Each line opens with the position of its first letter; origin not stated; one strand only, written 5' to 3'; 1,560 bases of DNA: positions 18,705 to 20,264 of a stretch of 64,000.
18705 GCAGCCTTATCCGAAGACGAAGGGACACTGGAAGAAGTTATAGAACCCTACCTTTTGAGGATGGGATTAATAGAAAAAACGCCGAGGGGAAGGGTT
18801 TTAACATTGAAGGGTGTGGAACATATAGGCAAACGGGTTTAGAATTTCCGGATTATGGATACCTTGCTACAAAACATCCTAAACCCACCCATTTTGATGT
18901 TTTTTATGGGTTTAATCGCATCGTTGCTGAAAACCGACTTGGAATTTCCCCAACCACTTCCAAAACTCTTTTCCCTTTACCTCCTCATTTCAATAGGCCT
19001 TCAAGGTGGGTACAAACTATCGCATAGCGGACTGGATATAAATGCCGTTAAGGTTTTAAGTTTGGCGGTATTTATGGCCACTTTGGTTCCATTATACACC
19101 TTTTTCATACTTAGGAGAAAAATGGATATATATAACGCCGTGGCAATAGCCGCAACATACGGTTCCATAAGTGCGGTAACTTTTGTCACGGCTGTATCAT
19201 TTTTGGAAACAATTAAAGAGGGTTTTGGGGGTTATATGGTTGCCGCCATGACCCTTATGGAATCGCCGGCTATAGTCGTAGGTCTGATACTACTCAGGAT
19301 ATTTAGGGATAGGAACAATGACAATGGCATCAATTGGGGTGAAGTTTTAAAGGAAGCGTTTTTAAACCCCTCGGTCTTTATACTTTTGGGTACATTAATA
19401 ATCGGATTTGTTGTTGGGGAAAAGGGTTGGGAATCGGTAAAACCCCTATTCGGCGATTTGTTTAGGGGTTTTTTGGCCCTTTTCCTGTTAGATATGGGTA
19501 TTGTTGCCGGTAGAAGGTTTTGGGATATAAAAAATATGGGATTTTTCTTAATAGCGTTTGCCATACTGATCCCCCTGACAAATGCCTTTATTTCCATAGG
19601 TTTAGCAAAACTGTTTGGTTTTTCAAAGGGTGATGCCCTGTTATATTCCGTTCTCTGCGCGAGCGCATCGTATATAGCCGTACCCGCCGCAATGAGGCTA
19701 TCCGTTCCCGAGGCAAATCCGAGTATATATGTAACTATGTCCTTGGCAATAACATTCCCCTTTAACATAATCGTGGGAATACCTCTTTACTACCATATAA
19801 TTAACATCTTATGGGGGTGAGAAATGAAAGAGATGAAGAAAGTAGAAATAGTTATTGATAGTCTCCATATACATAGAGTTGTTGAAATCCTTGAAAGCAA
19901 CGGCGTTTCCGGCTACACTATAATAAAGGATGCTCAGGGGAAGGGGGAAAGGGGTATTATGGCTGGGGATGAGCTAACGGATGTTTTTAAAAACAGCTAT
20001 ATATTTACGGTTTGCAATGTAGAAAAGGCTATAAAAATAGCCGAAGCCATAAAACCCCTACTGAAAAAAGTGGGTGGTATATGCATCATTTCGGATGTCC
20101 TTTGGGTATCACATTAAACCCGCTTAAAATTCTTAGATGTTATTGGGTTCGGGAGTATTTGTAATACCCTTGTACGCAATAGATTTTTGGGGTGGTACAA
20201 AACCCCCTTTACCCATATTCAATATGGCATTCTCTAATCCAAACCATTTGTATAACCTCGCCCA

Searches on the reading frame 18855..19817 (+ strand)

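Call 4: search_protein_families(library=pfam, proteins=[window:18855-19817:+], max_evalue=0.1)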
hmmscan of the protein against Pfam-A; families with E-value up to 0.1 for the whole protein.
window:18855-19817:+ (321 aa): 1 family
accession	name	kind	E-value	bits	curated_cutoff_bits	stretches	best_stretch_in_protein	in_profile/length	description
PF05982.17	Sbt_1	-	3.5e-120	401.4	27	1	11-316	1-307/308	Na+-dependent bicarbonate transporter superfamily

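Call 5: search_protein_families(library=ncbifam, proteins=[window:18855-19817:+], max_evalue=0.1)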
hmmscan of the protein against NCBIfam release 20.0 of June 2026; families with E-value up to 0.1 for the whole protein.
window:18855-19817:+ (321 aa): 0 families

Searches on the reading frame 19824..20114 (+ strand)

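Call 4: search_protein_families(library=pfam, proteins=[window:19824-20114:+], max_evalue=0.1)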
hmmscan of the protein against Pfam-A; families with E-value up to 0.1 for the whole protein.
window:19824-20114:+ (97 aa): 4 families
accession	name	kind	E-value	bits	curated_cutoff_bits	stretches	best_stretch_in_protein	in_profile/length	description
PF00543.27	P-II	-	5.9e-16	59.1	25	1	4-93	1-96/102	Nitrogen regulatory protein P-II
PF10126.14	Nit_Regul_Hom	-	0.00098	19.5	23.8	1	6-35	4-33/107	Uncharacterized protein, homolog of nitrogen regulatory protein PII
PF02641.20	DUF190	-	0.014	16.1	23.4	1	16-92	19-95/97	Uncharacterized ACR, COG1993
PF09499.16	RE_ApaLI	-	0.094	12.9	25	0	59-94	146-181/189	ApaLI-like restriction endonuclease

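Call 5: search_protein_families(library=ncbifam, proteins=[window:19824-20114:+], max_evalue=0.1)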
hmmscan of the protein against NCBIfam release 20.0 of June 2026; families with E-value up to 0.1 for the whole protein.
window:19824-20114:+ (97 aa): 1 family
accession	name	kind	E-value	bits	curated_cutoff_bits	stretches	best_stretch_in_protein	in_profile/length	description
NF045581.1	PG0541_fam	equivalog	6.3e-08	32.5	45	1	5-82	1-79/91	PG0541 family transporter-associated protein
